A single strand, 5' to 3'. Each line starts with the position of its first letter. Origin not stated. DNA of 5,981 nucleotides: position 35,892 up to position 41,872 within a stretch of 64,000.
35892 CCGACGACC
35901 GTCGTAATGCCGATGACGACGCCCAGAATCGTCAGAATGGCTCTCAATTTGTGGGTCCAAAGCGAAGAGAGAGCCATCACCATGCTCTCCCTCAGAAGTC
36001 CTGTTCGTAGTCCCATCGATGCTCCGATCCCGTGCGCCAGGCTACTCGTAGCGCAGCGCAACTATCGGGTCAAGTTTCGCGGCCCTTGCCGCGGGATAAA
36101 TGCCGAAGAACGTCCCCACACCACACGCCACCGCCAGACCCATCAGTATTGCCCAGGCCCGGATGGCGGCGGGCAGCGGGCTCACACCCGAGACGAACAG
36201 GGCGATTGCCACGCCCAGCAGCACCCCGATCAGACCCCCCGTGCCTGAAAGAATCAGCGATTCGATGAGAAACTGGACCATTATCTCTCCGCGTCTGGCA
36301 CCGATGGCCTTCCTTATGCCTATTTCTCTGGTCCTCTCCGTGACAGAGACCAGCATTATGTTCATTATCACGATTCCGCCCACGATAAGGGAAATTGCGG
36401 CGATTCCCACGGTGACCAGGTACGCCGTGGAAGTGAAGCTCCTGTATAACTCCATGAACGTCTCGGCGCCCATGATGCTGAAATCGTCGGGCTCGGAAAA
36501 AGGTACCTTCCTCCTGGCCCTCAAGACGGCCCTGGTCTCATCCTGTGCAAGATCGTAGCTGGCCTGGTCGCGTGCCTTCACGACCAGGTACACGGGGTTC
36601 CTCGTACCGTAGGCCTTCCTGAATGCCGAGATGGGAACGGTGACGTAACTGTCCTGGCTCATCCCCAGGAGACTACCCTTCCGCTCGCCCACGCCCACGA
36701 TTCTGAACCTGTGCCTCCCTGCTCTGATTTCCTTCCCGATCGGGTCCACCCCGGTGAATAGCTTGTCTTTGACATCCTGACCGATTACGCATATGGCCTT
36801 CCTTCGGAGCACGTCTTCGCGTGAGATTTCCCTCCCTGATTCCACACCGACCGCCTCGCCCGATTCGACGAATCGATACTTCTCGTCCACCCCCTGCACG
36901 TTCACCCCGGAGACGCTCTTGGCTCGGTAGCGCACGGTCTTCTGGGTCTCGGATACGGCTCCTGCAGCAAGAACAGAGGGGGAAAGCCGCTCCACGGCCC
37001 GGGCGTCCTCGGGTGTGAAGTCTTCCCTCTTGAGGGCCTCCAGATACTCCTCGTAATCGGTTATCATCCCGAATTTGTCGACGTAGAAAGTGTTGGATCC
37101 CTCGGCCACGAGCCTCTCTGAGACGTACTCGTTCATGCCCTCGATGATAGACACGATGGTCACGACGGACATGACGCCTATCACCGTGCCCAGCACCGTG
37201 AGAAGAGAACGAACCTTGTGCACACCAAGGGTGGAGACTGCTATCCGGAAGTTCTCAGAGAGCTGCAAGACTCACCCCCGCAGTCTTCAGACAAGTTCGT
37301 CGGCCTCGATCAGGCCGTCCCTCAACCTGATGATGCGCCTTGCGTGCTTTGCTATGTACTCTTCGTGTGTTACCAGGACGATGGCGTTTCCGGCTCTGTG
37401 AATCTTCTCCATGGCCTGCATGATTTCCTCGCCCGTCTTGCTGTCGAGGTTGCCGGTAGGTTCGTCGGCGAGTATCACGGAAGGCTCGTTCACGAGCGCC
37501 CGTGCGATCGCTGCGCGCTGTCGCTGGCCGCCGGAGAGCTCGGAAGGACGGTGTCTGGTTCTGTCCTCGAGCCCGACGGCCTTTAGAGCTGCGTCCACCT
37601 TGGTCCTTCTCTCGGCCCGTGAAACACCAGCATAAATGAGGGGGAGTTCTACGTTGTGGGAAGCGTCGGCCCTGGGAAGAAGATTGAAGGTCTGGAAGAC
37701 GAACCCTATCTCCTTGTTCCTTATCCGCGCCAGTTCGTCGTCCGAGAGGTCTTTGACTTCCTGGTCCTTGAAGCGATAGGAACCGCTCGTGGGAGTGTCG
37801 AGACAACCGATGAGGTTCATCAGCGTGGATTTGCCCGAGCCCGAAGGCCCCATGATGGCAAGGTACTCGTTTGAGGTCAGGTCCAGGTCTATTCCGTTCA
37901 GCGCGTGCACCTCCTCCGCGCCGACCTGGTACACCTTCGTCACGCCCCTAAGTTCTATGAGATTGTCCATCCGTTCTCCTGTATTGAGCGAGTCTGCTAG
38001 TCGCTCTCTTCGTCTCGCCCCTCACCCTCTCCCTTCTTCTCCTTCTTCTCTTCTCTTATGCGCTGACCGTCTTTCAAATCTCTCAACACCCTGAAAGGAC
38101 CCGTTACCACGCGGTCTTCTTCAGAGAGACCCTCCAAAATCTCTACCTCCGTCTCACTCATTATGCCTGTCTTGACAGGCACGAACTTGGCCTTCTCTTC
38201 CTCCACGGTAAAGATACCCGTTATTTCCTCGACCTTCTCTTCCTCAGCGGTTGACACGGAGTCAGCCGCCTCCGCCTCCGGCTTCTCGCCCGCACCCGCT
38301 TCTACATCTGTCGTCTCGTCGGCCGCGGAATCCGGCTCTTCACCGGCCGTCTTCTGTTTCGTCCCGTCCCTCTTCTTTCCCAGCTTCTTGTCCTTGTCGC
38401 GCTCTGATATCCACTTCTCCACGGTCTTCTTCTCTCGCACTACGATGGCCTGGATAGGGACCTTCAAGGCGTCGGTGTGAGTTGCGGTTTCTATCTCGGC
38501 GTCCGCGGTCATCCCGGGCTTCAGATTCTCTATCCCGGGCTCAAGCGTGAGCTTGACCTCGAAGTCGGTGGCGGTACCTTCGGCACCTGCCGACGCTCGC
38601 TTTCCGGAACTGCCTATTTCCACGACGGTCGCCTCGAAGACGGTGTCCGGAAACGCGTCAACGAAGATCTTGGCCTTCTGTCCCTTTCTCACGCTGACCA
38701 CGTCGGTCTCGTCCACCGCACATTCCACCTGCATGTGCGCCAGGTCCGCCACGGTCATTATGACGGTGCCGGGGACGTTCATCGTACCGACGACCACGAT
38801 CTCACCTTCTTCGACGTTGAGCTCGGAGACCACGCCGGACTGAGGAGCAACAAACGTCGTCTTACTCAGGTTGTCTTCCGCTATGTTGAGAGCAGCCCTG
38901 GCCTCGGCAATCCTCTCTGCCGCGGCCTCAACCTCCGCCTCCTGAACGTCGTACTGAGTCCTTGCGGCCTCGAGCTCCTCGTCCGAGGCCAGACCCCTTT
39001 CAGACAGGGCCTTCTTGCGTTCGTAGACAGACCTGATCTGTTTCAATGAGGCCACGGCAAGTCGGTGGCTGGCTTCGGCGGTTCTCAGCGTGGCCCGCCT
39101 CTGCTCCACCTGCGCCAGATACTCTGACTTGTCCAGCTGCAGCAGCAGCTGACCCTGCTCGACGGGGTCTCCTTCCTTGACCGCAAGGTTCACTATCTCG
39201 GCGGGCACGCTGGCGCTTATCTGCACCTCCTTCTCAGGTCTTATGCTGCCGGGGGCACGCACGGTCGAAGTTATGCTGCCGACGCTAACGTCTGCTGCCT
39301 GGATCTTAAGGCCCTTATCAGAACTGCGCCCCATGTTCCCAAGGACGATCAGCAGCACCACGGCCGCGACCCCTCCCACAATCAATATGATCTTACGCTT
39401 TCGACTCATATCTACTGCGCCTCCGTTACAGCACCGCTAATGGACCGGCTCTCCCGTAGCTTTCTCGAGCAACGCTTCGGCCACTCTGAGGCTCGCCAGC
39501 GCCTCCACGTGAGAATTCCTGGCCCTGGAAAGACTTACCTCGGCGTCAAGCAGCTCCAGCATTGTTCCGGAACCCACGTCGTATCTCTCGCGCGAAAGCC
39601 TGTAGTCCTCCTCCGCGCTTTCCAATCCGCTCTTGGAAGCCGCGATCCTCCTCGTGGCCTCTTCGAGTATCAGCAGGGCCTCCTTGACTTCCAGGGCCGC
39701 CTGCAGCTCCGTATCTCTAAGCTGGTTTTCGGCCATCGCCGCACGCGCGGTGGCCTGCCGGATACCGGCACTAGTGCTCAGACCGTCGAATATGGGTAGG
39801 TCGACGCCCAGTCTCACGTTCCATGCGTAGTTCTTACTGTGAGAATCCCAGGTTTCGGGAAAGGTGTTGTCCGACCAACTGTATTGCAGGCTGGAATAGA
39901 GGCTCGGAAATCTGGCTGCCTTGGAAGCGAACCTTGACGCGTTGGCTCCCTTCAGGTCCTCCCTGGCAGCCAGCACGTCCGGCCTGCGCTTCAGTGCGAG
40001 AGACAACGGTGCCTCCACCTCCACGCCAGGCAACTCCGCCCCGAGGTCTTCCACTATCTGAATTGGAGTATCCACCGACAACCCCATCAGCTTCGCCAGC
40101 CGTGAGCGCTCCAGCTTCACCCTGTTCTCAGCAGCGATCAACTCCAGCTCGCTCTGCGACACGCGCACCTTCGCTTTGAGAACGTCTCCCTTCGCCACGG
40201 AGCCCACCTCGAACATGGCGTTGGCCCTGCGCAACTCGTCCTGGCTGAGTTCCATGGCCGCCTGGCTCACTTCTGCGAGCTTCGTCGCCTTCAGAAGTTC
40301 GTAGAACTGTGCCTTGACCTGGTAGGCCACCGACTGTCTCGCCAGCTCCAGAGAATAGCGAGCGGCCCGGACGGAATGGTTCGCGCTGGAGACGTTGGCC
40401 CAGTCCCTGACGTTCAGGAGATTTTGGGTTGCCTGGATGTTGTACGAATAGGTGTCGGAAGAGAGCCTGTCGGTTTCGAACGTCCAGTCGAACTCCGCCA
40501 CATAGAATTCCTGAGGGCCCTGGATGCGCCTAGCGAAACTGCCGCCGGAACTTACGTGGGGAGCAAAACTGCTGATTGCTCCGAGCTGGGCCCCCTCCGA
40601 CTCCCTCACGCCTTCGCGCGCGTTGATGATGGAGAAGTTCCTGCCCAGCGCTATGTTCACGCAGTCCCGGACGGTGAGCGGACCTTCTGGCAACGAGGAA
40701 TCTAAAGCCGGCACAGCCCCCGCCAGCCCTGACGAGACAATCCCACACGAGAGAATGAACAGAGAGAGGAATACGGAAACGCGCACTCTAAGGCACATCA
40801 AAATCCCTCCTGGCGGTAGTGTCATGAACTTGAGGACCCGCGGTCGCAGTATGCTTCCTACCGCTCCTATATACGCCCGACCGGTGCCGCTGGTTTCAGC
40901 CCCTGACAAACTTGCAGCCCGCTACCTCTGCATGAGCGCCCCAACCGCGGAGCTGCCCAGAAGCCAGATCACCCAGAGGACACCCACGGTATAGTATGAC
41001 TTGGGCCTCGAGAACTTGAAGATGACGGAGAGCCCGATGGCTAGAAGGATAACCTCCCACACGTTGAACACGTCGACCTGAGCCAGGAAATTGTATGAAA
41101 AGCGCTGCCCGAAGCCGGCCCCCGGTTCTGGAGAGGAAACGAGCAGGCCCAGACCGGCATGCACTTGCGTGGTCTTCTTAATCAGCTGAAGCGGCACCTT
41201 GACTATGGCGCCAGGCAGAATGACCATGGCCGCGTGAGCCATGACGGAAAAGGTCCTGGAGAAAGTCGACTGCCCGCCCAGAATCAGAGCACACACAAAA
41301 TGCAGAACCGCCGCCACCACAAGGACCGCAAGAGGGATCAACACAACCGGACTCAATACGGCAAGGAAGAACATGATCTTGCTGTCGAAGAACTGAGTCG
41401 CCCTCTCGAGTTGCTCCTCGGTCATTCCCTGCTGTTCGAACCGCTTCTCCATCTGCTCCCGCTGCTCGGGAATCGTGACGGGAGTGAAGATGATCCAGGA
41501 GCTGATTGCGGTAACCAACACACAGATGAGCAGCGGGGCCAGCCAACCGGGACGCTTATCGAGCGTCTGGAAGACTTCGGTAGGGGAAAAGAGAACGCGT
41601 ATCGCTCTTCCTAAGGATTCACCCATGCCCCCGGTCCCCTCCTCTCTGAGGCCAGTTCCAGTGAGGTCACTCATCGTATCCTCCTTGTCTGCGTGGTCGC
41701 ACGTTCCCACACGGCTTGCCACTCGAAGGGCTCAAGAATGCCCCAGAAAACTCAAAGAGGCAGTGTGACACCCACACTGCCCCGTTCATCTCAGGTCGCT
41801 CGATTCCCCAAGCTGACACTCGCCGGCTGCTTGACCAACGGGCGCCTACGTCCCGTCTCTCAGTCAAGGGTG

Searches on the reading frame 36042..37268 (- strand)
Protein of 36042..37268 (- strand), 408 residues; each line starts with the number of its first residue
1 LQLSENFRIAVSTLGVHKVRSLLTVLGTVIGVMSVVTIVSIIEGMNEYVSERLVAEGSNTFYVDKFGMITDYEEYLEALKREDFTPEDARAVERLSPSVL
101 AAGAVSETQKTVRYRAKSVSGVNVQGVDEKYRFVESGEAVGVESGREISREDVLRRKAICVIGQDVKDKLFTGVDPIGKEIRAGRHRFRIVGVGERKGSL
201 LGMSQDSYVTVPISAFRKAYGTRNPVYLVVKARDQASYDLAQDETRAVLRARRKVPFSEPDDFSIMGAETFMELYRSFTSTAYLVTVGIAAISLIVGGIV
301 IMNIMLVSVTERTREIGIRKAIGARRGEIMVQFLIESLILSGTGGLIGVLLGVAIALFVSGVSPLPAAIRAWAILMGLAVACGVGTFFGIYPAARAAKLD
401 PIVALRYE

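Call 61: search_protein_families(library=pfam, proteins=[window:36042-37268:-], max_evalue=0.0001)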
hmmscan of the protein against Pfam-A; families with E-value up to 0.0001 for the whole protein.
window:36042-37268:- (408 aa): 2 families
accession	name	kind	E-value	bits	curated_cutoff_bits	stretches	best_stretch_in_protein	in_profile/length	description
PF12704.14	MacB_PCD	-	4.8e-38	132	27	1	21-247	1-206/207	MacB-like periplasmic core domain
PF02687.27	FtsX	-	1.1e-21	77.6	25.5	1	289-401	3-120/120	FtsX-like permease C-terminal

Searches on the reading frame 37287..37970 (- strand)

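Call 61: search_protein_families(library=pfam, proteins=[window:37287-37970:-], max_evalue=0.0001)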
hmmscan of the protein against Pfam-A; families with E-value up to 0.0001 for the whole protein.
window:37287-37970:- (227 aa): 4 families
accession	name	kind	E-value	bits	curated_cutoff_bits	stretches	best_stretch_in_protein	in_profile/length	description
PF00005.33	ABC_tran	-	2.2e-34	119.4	25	1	24-172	1-136/137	ABC transporter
PF13304.12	AAA_21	-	3.6e-07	31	27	0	128-206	221-302/304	AAA domain, putative AbiEii toxin, Type IV TA system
PF02463.25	SMC_N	-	1.2e-05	25.3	40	1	33-216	23-211/220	RecF/RecN/SMC N terminal domain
PF20720.3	nSTAND3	-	3.7e-05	23.9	27.2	0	31-54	14-37/155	Novel STAND NTPase 3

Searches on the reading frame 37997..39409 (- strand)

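Call 61: search_protein_families(library=pfam, proteins=[window:37997-39409:-], max_evalue=0.0001)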
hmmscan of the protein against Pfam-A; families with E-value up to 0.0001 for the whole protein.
window:37997-39409:- (470 aa): 4 families
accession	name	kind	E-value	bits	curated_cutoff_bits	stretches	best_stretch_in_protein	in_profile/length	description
PF16576.10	HlyD_D23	-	1.6e-19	70.5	30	1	46-301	2-213/214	Barrel-sandwich domain of CusB or HlyD membrane-fusion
PF13437.12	HlyD_3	-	3.9e-17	63.4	22.2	1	186-290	2-96/106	HlyD family secretion protein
PF13533.13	Biotin_lipoyl_2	-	4.4e-12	45.9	29.8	1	62-93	1-32/32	Biotin-lipoyl like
PF00364.28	Biotin_lipoyl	-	1.1e-05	25.6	22.1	0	184-210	43-69/73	Biotin-requiring enzyme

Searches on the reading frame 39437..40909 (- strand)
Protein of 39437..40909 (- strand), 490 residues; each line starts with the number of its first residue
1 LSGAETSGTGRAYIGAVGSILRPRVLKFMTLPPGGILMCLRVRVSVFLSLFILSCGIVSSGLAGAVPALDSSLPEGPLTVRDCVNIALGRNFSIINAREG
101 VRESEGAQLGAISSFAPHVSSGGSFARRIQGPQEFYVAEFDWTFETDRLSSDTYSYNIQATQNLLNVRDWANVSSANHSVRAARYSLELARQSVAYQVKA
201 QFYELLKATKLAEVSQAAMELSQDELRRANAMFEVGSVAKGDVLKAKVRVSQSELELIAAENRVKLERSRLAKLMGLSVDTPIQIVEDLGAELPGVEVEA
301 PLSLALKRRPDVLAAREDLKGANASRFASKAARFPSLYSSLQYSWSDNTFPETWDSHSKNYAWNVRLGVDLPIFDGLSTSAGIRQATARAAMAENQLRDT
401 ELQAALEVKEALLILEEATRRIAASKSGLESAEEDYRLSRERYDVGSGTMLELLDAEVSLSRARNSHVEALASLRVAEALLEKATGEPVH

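Call 61: search_protein_families(library=pfam, proteins=[window:39437-40909:-], max_evalue=0.0001)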
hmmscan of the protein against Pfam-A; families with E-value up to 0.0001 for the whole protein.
window:39437-40909:- (490 aa): 1 family
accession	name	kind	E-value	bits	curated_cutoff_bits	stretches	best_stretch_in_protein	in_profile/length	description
PF02321.23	OEP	-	2.5e-64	217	22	2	302-486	5-187/187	Outer membrane efflux protein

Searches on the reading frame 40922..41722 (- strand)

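Call 62: search_protein_families(library=pfam, proteins=[window:40922-41722:-], max_evalue=0.0001)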
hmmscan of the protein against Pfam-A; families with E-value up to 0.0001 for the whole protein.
window:40922-41722:- (266 aa): 1 family
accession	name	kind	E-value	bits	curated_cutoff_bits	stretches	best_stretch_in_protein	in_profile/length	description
PF04893.22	Yip1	-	1.9e-18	67.4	28.6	1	41-256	1-169/173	Yip1 domain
